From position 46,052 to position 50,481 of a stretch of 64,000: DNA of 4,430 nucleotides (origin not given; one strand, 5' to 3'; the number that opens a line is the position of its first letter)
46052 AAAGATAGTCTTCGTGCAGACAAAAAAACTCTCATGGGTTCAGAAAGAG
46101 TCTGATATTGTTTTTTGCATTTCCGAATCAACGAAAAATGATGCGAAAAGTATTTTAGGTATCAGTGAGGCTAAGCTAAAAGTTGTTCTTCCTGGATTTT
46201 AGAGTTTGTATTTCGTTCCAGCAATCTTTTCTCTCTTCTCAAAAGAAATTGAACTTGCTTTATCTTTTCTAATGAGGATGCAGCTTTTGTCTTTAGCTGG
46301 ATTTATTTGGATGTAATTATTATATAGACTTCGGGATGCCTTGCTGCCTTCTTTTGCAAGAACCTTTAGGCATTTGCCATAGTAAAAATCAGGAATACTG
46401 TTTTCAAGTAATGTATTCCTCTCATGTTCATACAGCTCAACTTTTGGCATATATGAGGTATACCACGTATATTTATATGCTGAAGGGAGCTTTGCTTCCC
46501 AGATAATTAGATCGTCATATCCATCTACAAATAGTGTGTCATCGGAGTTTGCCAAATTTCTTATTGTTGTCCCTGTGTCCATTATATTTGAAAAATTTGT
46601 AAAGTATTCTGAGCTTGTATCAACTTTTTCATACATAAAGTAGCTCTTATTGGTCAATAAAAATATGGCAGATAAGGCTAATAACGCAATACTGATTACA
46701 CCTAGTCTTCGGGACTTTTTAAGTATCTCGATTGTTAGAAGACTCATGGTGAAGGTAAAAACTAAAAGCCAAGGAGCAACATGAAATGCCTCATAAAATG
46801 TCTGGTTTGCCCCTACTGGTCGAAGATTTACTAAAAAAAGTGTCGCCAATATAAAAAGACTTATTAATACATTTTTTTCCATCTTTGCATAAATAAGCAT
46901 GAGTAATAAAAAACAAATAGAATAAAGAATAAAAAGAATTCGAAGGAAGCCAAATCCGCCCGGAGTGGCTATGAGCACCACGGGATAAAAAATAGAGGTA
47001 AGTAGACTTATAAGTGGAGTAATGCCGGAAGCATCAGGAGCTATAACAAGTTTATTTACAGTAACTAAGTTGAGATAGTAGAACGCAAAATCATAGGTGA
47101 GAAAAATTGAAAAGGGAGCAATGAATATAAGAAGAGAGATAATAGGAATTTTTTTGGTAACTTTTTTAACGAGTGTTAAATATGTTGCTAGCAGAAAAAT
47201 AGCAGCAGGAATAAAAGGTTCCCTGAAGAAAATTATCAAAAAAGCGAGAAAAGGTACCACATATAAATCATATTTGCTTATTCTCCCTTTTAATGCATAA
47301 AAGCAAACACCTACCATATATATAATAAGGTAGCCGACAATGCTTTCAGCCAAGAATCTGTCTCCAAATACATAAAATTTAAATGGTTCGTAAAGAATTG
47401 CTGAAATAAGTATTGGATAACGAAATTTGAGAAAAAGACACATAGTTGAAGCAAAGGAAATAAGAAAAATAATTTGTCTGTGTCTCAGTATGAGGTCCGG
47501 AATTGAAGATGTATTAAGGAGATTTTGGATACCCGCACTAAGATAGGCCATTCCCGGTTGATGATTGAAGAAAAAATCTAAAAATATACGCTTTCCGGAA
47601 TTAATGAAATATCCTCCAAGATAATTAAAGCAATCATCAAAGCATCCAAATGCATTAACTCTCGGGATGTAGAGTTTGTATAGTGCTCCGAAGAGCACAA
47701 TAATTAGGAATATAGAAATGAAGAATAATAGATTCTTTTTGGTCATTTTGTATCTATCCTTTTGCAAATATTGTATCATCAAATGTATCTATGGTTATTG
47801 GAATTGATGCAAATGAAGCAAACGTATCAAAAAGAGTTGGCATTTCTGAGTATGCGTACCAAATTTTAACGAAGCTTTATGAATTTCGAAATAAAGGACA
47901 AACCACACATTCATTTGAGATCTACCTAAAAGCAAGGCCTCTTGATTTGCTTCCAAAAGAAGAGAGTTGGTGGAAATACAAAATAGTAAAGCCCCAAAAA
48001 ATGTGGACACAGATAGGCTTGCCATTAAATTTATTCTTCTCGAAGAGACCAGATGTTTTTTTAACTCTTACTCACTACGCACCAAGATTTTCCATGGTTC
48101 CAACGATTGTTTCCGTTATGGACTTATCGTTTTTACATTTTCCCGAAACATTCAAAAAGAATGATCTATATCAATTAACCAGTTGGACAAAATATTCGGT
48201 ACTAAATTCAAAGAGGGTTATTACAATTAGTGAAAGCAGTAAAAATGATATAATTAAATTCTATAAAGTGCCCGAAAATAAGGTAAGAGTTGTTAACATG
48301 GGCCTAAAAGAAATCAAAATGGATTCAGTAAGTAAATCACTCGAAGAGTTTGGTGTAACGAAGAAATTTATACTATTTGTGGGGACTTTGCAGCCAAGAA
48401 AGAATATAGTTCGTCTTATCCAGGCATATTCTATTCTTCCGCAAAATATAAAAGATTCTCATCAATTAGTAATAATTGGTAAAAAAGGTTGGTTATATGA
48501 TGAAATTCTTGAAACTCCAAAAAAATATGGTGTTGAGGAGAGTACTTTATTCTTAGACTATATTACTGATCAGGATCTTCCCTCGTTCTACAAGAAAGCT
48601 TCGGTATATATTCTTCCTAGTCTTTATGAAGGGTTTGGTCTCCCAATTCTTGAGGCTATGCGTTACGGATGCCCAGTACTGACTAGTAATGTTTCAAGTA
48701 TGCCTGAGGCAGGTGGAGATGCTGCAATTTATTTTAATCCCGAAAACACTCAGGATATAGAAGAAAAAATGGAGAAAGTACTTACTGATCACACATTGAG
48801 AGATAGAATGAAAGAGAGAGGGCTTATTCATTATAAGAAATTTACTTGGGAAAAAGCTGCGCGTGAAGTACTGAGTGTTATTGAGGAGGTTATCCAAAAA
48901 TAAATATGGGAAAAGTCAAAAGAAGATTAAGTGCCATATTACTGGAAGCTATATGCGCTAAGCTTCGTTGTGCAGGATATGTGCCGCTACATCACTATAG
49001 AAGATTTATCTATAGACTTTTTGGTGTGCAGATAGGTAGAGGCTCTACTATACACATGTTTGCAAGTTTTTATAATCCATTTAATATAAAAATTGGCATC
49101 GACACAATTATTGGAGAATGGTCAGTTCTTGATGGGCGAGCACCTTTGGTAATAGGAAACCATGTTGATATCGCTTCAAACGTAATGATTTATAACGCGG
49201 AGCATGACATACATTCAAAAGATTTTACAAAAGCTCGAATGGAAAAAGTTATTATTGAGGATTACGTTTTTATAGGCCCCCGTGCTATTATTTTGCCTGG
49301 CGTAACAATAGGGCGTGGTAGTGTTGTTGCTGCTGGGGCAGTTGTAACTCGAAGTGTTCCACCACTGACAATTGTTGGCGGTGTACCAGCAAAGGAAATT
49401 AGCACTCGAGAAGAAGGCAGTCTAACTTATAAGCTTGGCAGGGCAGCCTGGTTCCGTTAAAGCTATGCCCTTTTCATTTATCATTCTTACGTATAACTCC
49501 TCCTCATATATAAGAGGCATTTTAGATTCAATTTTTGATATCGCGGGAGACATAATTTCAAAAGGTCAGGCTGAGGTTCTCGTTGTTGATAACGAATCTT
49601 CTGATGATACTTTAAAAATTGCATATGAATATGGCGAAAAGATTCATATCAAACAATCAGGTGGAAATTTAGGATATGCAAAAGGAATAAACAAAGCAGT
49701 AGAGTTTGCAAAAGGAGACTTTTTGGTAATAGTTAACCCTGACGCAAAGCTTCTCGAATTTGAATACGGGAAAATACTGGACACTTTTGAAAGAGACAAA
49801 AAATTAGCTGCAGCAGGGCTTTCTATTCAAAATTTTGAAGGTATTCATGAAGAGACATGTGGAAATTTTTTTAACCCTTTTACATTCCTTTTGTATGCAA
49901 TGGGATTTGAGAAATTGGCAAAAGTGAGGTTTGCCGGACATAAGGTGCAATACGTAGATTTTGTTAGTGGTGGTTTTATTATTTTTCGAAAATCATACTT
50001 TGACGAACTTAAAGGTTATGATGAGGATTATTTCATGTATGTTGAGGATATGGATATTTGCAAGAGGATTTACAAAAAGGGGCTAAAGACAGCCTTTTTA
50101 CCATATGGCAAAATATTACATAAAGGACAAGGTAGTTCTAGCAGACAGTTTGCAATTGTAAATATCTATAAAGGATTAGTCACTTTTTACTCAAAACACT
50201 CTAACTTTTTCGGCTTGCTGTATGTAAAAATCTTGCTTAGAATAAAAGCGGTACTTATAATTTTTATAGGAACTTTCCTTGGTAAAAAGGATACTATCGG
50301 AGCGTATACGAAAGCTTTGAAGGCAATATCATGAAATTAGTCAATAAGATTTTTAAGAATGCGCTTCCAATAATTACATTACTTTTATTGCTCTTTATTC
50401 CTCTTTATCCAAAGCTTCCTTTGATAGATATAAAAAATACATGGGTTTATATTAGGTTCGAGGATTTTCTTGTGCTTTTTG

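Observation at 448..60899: Extreme concentration of glycosylation machinery: about 17 GT-C membrane glycosyltransferases plus about 9 GT2 and about 8 GT4 genes in 60 kb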

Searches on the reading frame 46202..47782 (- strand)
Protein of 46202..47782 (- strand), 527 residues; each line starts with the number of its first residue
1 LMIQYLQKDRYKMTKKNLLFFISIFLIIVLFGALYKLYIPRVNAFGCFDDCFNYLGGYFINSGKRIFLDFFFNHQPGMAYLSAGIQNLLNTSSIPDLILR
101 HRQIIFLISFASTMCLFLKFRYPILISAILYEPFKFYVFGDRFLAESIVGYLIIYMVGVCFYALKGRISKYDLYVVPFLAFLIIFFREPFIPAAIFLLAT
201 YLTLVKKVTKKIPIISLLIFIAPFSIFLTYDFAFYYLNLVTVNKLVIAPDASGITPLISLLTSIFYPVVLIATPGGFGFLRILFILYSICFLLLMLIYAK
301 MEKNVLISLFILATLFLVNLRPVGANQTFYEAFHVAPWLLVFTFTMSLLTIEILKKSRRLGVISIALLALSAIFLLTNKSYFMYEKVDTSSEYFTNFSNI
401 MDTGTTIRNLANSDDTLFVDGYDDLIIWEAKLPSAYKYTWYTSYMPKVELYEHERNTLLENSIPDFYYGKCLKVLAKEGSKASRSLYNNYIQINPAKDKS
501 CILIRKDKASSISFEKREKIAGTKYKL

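Call 6: search_protein_families(library=pfam, proteins=[window:46202-47782:-], max_evalue=0.001)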
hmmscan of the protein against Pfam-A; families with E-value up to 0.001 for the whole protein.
window:46202-47782:- (527 aa): 0 families

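Call 9: search_protein_families(library=pfam, proteins=[window:46202-47782:-], max_evalue=10)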
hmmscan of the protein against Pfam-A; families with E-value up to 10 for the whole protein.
window:46202-47782:- (527 aa): 0 families

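Call 10: search_protein_families(library=ncbifam, proteins=[window:46202-47782:-], max_evalue=1)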
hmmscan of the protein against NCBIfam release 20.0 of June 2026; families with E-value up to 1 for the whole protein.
window:46202-47782:- (527 aa): 0 families

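Call 37: find_homologous_proteins(query=window:46202-47782:-, max_evalue=0.001)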
Query window:46202-47782:- (527 aa): 242 proteins with E <= 0.001 among 8000 candidates; the best 120 are listed.
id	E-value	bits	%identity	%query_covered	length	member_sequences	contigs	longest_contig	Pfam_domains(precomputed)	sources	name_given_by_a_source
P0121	0.0e+0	1119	100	98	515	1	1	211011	-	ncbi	-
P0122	6.2e-224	763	66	94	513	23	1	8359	-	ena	-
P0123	3.4e-189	648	57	94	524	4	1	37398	-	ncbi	-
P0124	5.1e-169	581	53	98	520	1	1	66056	-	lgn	-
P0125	3.7e-152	526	50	97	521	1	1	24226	-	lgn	-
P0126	3.8e-146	506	48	98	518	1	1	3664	-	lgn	-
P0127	2.5e-145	503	49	95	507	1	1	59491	-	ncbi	-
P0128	8.2e-139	482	47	94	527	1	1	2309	-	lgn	-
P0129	6.3e-132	459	44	97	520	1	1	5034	-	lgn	-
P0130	2.2e-130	454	44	96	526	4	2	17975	-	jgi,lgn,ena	-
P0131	6.7e-126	439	47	89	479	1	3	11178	-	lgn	-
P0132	4.3e-125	437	46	92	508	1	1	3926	-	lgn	-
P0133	2.4e-123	431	44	96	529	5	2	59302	-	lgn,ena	-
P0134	3.7e-119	417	41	96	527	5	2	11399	-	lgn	-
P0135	1.5e-117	412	41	93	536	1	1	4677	-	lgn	-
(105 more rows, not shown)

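Call 50: predict_structure(alignment_id=A4)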
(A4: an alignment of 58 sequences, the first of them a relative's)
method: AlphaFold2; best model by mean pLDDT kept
length: 515 residues; sequences in the alignment: 58
mean_pLDDT: 92.8   pTM: 0.92
mean pLDDT of the five models: 92.8, 92.3, 91.9, 91.6, 91.5
residues with pLDDT >= 90: 416; 70-90: 82; 50-70: 16; < 50: 1
segments of 3 or more residues with pLDDT < 50: none
pLDDT, mean of each block of 10 residues (from residue 1): 89 98 90 79 97 95 96 97 93 96 98 97 73 93 99 96 98 95 98 95 95 92 91 67 88 95 89 96 97 96 95 76 93 98 98 96 93 89 90 96 94 92 94 91 95 96 93 96 90 97 94 90
secondary structure, 60 per line:
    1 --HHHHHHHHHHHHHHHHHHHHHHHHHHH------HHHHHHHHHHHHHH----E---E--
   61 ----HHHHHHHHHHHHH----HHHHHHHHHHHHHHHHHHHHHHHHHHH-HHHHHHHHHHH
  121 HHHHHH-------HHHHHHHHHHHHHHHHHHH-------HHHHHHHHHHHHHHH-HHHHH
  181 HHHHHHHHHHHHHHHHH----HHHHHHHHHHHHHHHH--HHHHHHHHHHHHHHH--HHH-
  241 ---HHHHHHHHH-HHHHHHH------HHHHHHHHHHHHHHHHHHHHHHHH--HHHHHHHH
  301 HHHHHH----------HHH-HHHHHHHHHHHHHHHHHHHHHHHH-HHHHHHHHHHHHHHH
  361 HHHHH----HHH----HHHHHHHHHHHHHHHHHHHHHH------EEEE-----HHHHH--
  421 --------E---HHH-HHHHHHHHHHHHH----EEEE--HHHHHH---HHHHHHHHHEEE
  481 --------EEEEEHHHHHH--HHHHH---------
elements in order: H3-29 H36-49 H65-77 H82-108 H110-126 H134-152 H160-174 H176-197 H202-217 H220-234 H244-252 H254-260 H267-290 H293-306 H321-344 H346-365 H377-398 E405-408 H414-418 H437-449 E454-457 H460-465 H469-477 E478-480 E489-493 H494-499 H502-506

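Call 61: find_encoding_contigs(protein=P0124, flank=10000, max_places=1)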
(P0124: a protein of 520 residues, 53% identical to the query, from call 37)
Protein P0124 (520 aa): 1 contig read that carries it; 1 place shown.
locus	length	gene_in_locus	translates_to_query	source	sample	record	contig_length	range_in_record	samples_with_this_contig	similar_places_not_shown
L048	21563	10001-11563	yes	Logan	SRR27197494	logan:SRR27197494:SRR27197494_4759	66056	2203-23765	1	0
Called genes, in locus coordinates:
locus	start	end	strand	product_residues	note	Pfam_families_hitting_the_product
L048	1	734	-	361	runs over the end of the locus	PF13439:Glyco_transf_4, PF20706:GT4-conflict, PF00534:Glycos_transf_1, PF13692:Glyco_trans_1_4, PF13524:Glyco_trans_1_2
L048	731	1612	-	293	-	PF00535:Glycos_transf_2, PF10111:Glyco_tranf_2_2 (weak), PF13641:Glyco_tranf_2_3, PF13632:Glyco_trans_2_3 (weak)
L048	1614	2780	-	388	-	PF00534:Glycos_transf_1, PF13692:Glyco_trans_1_4, PF13524:Glyco_trans_1_2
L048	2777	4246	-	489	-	PF02366:PMT, PF13231:PMT_2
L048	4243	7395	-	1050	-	-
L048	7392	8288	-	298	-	PF13641:Glyco_tranf_2_3, PF00535:Glycos_transf_2, PF13632:Glyco_trans_2_3 (weak)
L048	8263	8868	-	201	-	PF25084:LbH_EIF2B (faint), PF00132:Hexapep, PF14602:Hexapep_2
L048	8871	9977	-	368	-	PF13439:Glyco_transf_4, PF20706:GT4-conflict, PF00534:Glycos_transf_1, PF13692:Glyco_trans_1_4, PF13524:Glyco_trans_1_2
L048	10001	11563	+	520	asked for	-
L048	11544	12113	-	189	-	PF13439:Glyco_transf_4 (weak)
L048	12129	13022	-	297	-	-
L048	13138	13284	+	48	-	-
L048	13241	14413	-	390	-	PF01041:DegT_DnrJ_EryC1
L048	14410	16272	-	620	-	-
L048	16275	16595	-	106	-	-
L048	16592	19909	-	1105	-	-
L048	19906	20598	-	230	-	PF02353:CMAS (weak), PF05219:DREV, PF05401:NodS (weak), PF13489:Methyltransf_23, PF13847:Methyltransf_31, PF08241:Methyltransf_11, PF08242:Methyltransf_12, PF13649:Methyltransf_25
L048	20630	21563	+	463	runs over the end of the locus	PF03062:MBOAT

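Call 81: search_protein_families(library=pfam, proteins=[L048:5716-7395:-], max_evalue=10)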
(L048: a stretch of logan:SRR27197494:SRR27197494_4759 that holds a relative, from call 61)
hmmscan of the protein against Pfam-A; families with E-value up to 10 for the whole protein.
L048:5716-7395:- (560 aa): 3 families
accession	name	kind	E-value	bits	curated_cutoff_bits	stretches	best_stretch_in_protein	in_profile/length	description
PF04932.20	Wzy_C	-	7e-05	23.1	31.7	2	220-290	2-72/149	O-Antigen ligase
PF20037.4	DUF6440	-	0.21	11.8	26.5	1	282-298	11-27/53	Family of unknown function (DUF6440)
PF17247.7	DUF5316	-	0.96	9.7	28.7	1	523-553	10-40/74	Family of unknown function (DUF5316)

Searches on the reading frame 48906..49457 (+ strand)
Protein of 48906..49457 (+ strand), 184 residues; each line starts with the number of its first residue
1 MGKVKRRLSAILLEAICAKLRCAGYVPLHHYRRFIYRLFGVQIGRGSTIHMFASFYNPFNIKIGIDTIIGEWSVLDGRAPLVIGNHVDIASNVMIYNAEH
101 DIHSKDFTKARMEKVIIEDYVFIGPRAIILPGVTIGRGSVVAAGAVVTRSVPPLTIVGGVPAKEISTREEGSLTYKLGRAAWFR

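Call 6: search_protein_families(library=pfam, proteins=[window:48906-49457:+], max_evalue=0.001)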
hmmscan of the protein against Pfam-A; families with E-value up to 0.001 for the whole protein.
window:48906-49457:+ (184 aa): 3 families
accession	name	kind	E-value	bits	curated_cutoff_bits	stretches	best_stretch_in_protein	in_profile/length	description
PF00132.30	Hexapep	-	5.6e-16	57.9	27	1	115-149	2-36/36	Bacterial transferase hexapeptide (six repeats)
PF14602.12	Hexapep_2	-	1.4e-11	44.4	27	1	115-149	2-34/34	Hexapeptide repeat of succinyl-transferase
PF25084.1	LbH_EIF2B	-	0.00021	21.7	54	0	60-146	21-104/105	EIF2B subunit epsilon LbH domain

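Call 57: search_protein_families(library=ncbifam, proteins=[window:48906-49457:+], max_evalue=1e-8)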
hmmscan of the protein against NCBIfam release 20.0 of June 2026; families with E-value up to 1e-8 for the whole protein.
window:48906-49457:+ (184 aa): 23 families
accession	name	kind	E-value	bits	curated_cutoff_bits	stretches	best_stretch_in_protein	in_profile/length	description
NF007797.0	PRK10502.1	subfamily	6.1e-28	97.7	192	1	25-169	37-180/183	WcaF family extracellular polysaccharide biosynthesis acetyltransferase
TIGR03308.1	phn_thr-fam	hypoth_equivalog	2.8e-19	69.8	201.65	1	96-183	90-177/204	phosphonate metabolim protein, transferase hexapeptide repeat family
NF038307.1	EPS_acetyl_HpsU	equivalog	3e-19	69.3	305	1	27-165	38-175/178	hormogonium polysaccharide biosynthesis acetyltransferase HpsU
NF007499.0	PRK10092.1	equivalog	7.2e-19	68.3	314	1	59-165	72-180/183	maltose O-acetyltransferase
NF058585.1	HptprglPActTf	PfamEq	9.2e-19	67.6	300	1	86-171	77-163/172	heptaprenylglyceryl phosphate O-acetyltransferase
TIGR04008.1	WcaF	equivalog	4.5e-18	65.8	326.3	1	23-168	34-178/180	colanic acid biosynthesis acetyltransferase WcaF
TIGR03532.1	DapD_Ac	equivalog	2.3e-17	63.4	231.75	1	42-168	100-214/231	2,3,4,5-tetrahydropyridine-2,6-dicarboxylate N-acetyltransferase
NF007240.0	PRK09677.1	equivalog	1.5e-16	60.4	243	1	58-169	63-185/192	putative lipopolysaccharide biosynthesis O-acetyl transferase WbbJ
NF000311.1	Vat_ABCDEFH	equivalog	8.5e-16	58.1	300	1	115-183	111-179/201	Vat family streptogramin A O-acetyltransferase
NF007076.0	PRK09527.1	equivalog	9.1e-16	57.9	347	1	41-167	68-184/203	galactoside O-acetyltransferase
NF033468.1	stregram_VatI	exception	4.3e-15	56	415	1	94-170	91-168/208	streptogramin A O-acetyltransferase Vat(I)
NF000490.1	chloram_CatB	equivalog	8.4e-15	54.6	350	1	94-171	89-167/210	type B chloramphenicol O-acetyltransferase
TIGR03570.1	NeuD_NnaD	subfamily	1.7e-14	53.9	160.8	1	60-163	99-202/202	NeuD/PglB/VioB family sugar acetyltransferase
NF041874.1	EPS_EpsC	equivalog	4e-14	52.7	150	1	53-167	56-166/168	serine O-acetyltransferase EpsC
NF000504.1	stregram_VatH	exception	2.9e-13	50.2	475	1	101-182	105-185/216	streptogramin A O-acetyltransferase Vat(H)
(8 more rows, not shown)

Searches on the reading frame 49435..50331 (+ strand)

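Call 6: search_protein_families(library=pfam, proteins=[window:49435-50331:+], max_evalue=0.001)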
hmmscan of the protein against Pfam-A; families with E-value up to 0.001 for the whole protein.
window:49435-50331:+ (299 aa): 4 families
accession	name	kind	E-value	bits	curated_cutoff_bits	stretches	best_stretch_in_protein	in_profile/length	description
PF00535.33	Glycos_transf_2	-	4.5e-20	72.7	23.3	1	14-192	1-167/168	Glycosyl transferase family 2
PF13641.12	Glyco_tranf_2_3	-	2.6e-12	47.7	27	1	13-225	3-207/230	Glycosyltransferase like family 2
PF02709.20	Glyco_transf_7C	-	2.9e-06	27.3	23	1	169-226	12-71/78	N-terminal domain of galactosyltransferase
PF13632.12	Glyco_trans_2_3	-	0.00019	21.7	27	1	143-225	41-119/198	Glycosyl transferase family group 2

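Call 44: search_protein_families(library=ncbifam, proteins=[window:49435-50331:+], max_evalue=0.00001)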
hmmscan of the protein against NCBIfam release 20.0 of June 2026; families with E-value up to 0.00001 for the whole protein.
window:49435-50331:+ (299 aa): 9 families
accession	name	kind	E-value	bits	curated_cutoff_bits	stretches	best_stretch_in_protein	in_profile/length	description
TIGR04283.1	glyco_like_mftF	equivalog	4.3e-12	46.1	182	1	14-223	2-179/221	TIGR04283 family arsenosugar biosynthesis glycosyltransferase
NF041875.1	EPS_EpsD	equivalog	7.7e-11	42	370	1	14-240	2-217/325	exopolysaccharide biosynthesis glycosyltransferase EpsD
TIGR03111.1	glyc2_xrt_Gpos1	hypoth_equivalog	2.4e-10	39.8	363.95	1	14-214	52-250/439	TIGR03111 family XrtG-associated glycosyltransferase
TIGR03937.1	PgaC_IcaA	equivalog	9.1e-10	38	422.3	1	12-126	46-158/407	poly-beta-1,6-N-acetyl-D-glucosamine synthase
TIGR03965.1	mycofact_glyco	equivalog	1.3e-08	34.2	280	1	39-230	99-281/467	mycofactocin biosynthesis glycosyltransferase MftF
TIGR04182.1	glyco_TIGR04182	equivalog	1.2e-07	31.5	325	1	32-197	14-164/293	S-layer glycoprotein N-glycosyltransferase AglJ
NF038302.1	EPS_HpsE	equivalog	1.8e-07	30.4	300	1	13-104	3-97/307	hormogonium polysaccharide biosynthesis glycosyltransferase HpsE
NF041394.1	GtaseAglG_Halo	equivalog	2.1e-07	30.5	440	1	13-199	3-178/304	glucosyl-dolichyl phosphate glucuronosyltransferase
NF053739.1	GlytfEpsEBac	equivalog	4.8e-06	25.7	450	0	17-134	7-123/265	glycosyltransferase EpsE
